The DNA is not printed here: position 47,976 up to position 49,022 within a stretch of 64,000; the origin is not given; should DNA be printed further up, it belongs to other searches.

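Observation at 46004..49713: Seven-gene ATGA-coupled operon: a lone pseudopilin, four uncharacterised envelope proteins, a DUF3108-like protein and TsaE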

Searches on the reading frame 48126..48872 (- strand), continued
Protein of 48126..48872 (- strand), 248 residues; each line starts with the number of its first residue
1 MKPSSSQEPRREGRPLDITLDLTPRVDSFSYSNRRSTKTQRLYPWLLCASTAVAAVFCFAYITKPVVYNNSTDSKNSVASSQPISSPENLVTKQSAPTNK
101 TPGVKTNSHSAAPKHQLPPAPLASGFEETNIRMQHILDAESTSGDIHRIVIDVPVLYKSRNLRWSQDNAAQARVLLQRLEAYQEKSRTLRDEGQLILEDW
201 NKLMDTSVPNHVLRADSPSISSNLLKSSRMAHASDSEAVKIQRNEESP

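Call 54: search_protein_families(library=ncbifam, proteins=[L084:5681-7378:+, L084:7371-8525:+, L084:3172-4995:+, L084:110-1882:+, L084:1886-2422:+, L084:2410-3135:+, L084:5070-5684:+, L084:8573-8986:+], max_evalue=0.1)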
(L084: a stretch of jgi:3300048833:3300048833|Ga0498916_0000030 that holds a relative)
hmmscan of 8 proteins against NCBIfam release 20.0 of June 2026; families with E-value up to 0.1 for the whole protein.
L084:5681-7378:+ (565 aa): 36 families (the best 25 are shown)
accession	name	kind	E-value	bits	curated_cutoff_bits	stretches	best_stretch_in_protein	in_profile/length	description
TIGR02538.1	type_IV_pilB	equivalog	6e-94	315.7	675.65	1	65-557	66-561/564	type IV-A pilus assembly ATPase PilB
TIGR02533.1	type_II_gspE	equivalog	8.4e-87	291.8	630.25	1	93-557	23-485/486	type II secretion system ATPase GspE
NF007755.0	PRK10436.1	equivalog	1.7e-77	261.1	617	1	164-561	77-462/465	type II secretion system protein GspE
NF053534.1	T4PilAsmATPsTfpB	equivalog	9.7e-69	232.3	850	1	129-558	162-582/584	type IV pilus assembly ATPase TfpB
NF041000.1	ATPase_ComGA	equivalog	9.4e-47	159.2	300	1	178-445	2-266/267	competence type IV pilus ATPase ComGA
TIGR01420.1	pilT_fam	subfamily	5e-37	127.9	319.1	1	176-445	2-269/343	PilT/PilU family type 4a pilus ATPase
NF058587.1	archaellum_moto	equivalog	2e-16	59.8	550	1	218-423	186-395/527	archaellum flagellar ATPase motor FlaI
TIGR02524.1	dot_icm_DotB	equivalog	5.7e-16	58.7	463.3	1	310-422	134-257/358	Dot/Icm type IV secretion system ATPase DotB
TIGR02525.1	plasmid_TraJ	equivalog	3.2e-15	56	368.3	1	306-421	145-269/372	plasmid transfer ATPase TraJ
TIGR02782.1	TrbB_P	equivalog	1e-12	48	304.55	1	313-429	139-260/303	P-type conjugative transfer ATPase TrbB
TIGR02788.1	VirB11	equivalog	2.6e-12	46.4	249.95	1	313-443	147-283/308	P-type DNA transfer ATPase VirB11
NF010407.0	PRK13833.1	subfamily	3.4e-12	46.4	499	1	313-428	147-266/323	conjugal transfer protein TrbB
TIGR03819.1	heli_sec_ATPase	hypoth_equivalog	9.4e-09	34.9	373.15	1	269-426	138-302/340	TadA family conjugal transfer-associated ATPase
NF053672.1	bindosome_BasE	exception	9.6e-09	34.5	1000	1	314-423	274-390/512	bindosome assembly system ATPase subunit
NF010469.0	PRK13894.1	subfamily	6.3e-08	32.3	508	1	303-424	143-267/320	conjugal transfer ATPase TrbB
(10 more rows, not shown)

L084:7371-8525:+ (384 aa): 6 families
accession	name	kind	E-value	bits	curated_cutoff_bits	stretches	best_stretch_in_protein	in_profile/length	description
TIGR02120.1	GspF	equivalog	1.1e-36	126.9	424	1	34-375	54-397/401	type II secretion system inner membrane protein GspF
NF052607.1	T4PiliAsmPilCThrm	equivalog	4.7e-33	114.9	700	1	21-374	43-399/406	type IV pilus assembly protein PilC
NF007861.0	PRK10573.1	equivalog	8.6e-30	104.1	401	1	35-379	51-398/401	protein transport protein HofC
NF047826.1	T3SSXpsF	equivalog_domain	4.8e-29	101.4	650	1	18-373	41-398/405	type II secretion system protein XpsF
NF041012.2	T4P_ComGB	equivalog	9.5e-26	90.9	240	1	79-375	35-330/332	competence type IV pilus assembly protein ComGB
NF052606.1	T4PiliAsmPilCMyx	equivalog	2.6e-22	79.3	700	1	42-376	79-415/419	type IV pilus assembly protein PilC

L084:3172-4995:+ (607 aa): 9 families
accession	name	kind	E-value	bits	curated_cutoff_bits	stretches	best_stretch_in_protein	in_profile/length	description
TIGR02515.1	IV_pilus_PilQ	subfamily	1.4e-38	133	284.35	2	390-521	296-425/428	type IV pilus secretin PilQ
TIGR02517.1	type_II_gspD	equivalog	4.2e-37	127.9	351.35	2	254-521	325-588/600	type II secretion system secretin GspD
TIGR02516.1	type_III_yscC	equivalog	2.2e-35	122.1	238.45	2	412-522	346-460/463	type III secretion system outer membrane ring subunit SctC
TIGR02519.1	pilus_MshL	equivalog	1.4e-30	106.3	250.2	1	235-521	4-288/290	pilus (MSHA type) biogenesis protein MshL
NF011873.0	PRK15346.1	equivalog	1.7e-20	73.2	524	2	418-514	388-485/499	EscC/YscC/HrcC family type III secretion system outer membrane ring protein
NF010083.0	PRK13568.1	equivalog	3.8e-19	68.7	554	2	411-521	306-415/419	DNA uptake porin HofQ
NF007851.2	PRK10560.1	exception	1.6e-15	56.9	598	2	410-521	297-407/412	DNA uptake porin HofQ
NF042912.1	Amuc_1098_fam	equivalog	6.4e-14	50.9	750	1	453-526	726-799/805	Amuc_1098 family type IV pilus outer membrane protein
TIGR02520.1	pilus_B_mal_scr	equivalog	1.1e-07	30.8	287.65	1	214-520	221-511/513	PilN family type IVB pilus formation outer membrane protein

L084:110-1882:+ (590 aa): 0 families

L084:1886-2422:+ (178 aa): 1 family
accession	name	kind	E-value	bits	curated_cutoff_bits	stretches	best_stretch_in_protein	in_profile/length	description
NF040576.1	T2SS_GspM_XpsM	equivalog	7.3e-06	25.8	60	1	14-161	10-154/180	type II secretion system protein GspM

L084:2410-3135:+ (241 aa): 0 families

L084:5070-5684:+ (204 aa): 0 families

L084:8573-8986:+ (137 aa): 0 families

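Call 75: find_related_loci(query=A8, collection=metagenome_contigs, flank=10000)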
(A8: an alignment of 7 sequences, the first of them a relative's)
Query A8 (382 aa) in metagenome_contigs; peptide patterns used: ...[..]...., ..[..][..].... (x = any residue, [..] = any of these).
555 stretches matched a pattern; 165 encode a relative of the query (tblastn E <= 1e-3); the best 80 are kept; 80 distinct loci.
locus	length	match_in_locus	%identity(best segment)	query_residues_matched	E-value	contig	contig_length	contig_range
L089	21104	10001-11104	79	14-381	0e+0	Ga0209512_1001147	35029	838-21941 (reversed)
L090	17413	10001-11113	77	12-382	0e+0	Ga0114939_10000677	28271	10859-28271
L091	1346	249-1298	83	33-382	0e+0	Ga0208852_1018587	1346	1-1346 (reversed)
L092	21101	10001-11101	78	17-382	0e+0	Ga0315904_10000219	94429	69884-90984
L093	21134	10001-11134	75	1-382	0e+0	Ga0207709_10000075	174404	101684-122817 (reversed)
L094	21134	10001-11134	75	1-382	0e+0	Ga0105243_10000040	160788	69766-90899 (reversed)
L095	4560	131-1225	78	17-381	0e+0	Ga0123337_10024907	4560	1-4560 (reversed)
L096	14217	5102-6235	75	1-382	0e+0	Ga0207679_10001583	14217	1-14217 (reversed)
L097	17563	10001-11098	78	14-382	0e+0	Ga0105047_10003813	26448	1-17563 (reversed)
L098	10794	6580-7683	77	15-382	0e+0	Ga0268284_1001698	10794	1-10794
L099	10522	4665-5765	77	14-382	0e+0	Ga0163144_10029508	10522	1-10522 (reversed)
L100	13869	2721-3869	74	3-382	0e+0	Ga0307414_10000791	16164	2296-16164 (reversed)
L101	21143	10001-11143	75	1-382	0e+0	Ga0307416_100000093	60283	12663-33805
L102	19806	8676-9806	75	10-382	0e+0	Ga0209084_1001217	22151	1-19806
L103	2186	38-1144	76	14-382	0e+0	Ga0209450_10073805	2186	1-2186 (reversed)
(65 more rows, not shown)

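Call 83: find_encoding_contigs(protein=P0372, flank=10000, max_places=6)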
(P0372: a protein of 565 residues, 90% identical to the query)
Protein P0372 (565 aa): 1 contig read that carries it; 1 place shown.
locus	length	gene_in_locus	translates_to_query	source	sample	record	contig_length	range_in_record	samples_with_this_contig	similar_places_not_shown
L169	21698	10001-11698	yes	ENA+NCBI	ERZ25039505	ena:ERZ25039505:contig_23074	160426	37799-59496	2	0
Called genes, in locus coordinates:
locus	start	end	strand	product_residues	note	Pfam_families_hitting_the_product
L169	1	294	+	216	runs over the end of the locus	PF00005:ABC_tran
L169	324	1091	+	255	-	-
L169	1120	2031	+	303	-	-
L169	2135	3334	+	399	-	PF00437:T2SSE, PF25199:nSTAND_NTPase5 (weak), PF13401:AAA_22 (weak)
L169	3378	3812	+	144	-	-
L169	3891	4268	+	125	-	-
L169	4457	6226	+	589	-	-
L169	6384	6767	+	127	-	-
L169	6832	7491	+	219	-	-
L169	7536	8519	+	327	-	PF03958:Secretin_N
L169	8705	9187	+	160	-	PF00263:Secretin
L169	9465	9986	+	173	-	-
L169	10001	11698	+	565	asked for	PF00437:T2SSE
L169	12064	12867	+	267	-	PF00482:T2SSF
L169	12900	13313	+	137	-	-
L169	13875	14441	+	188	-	PF00188:CAP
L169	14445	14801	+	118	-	PF01351:RNase_HII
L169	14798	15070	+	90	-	PF01351:RNase_HII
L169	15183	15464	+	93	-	PF02021:UPF0102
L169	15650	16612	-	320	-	PF19580:Exo_endo_phos_3, PF03372:Exo_endo_phos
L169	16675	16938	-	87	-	PF02416:TatA_B_E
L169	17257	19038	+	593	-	PF00041:fn3, PF05345:He_PIG, PF00160:Pro_isomerase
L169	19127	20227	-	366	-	-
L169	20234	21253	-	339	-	PF00480:ROK, PF01869:BcrAD_BadFG (faint)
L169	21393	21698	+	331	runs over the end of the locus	PF00108:Thiolase_N (weak), PF08545:ACP_syn_III, PF08541:ACP_syn_III_C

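Call 84: find_encoding_contigs(protein=P0055, flank=3000, max_places=4)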
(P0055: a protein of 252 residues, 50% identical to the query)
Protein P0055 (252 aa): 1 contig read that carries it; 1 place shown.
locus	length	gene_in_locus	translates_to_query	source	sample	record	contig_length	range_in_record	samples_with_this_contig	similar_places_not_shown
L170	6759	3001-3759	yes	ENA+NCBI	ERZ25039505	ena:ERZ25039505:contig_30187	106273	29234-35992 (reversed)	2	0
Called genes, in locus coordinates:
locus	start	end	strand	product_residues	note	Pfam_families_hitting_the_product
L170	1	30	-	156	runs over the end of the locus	PF01274:MS_TIM-barrel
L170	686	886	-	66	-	-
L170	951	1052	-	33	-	-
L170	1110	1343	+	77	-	-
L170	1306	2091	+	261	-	PF00107:ADH_zinc_N, PF13602:ADH_zinc_N_2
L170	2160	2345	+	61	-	-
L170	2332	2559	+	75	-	-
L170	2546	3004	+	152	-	-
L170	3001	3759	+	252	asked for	-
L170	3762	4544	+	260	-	-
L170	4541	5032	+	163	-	-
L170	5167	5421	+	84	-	-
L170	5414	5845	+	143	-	PF02367:TsaE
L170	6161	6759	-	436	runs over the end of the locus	PF07394:DUF1501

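Call 85: find_encoding_contigs(protein=P0049, flank=1000, max_places=3)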
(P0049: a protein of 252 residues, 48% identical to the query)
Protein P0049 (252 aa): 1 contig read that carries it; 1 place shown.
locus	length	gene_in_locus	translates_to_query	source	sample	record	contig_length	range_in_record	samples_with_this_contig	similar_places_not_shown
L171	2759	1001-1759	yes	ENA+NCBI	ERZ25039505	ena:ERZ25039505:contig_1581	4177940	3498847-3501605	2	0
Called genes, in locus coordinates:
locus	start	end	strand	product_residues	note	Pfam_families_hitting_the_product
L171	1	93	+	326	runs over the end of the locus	PF16884:ADH_N_2 (weak), PF08240:ADH_N, PF00107:ADH_zinc_N, PF13602:ADH_zinc_N_2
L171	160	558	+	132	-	-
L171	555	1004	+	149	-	-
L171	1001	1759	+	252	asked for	-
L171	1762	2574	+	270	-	-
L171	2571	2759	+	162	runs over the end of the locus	-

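Call 98: search_solved_structures(query=A9, max_evalue=10)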
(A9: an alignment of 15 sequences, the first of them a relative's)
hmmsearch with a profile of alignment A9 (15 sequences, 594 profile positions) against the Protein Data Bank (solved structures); distinct sequences matched with E-value up to 10: 3.
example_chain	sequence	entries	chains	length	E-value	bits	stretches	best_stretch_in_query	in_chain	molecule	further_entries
2ctq_A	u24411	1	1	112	0.29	12.6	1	5-45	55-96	DnaJ homolog subfamily C member 12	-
2hsn_A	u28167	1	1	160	0.41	12.1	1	106-146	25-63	Methionyl-tRNA synthetase, cytoplasmic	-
3wkv_A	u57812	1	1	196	1.8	10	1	174-238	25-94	Ion channel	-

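Call 99: search_solved_structures(query=A10, max_evalue=10)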
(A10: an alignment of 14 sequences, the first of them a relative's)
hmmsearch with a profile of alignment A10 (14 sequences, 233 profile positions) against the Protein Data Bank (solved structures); distinct sequences matched with E-value up to 10: 0.
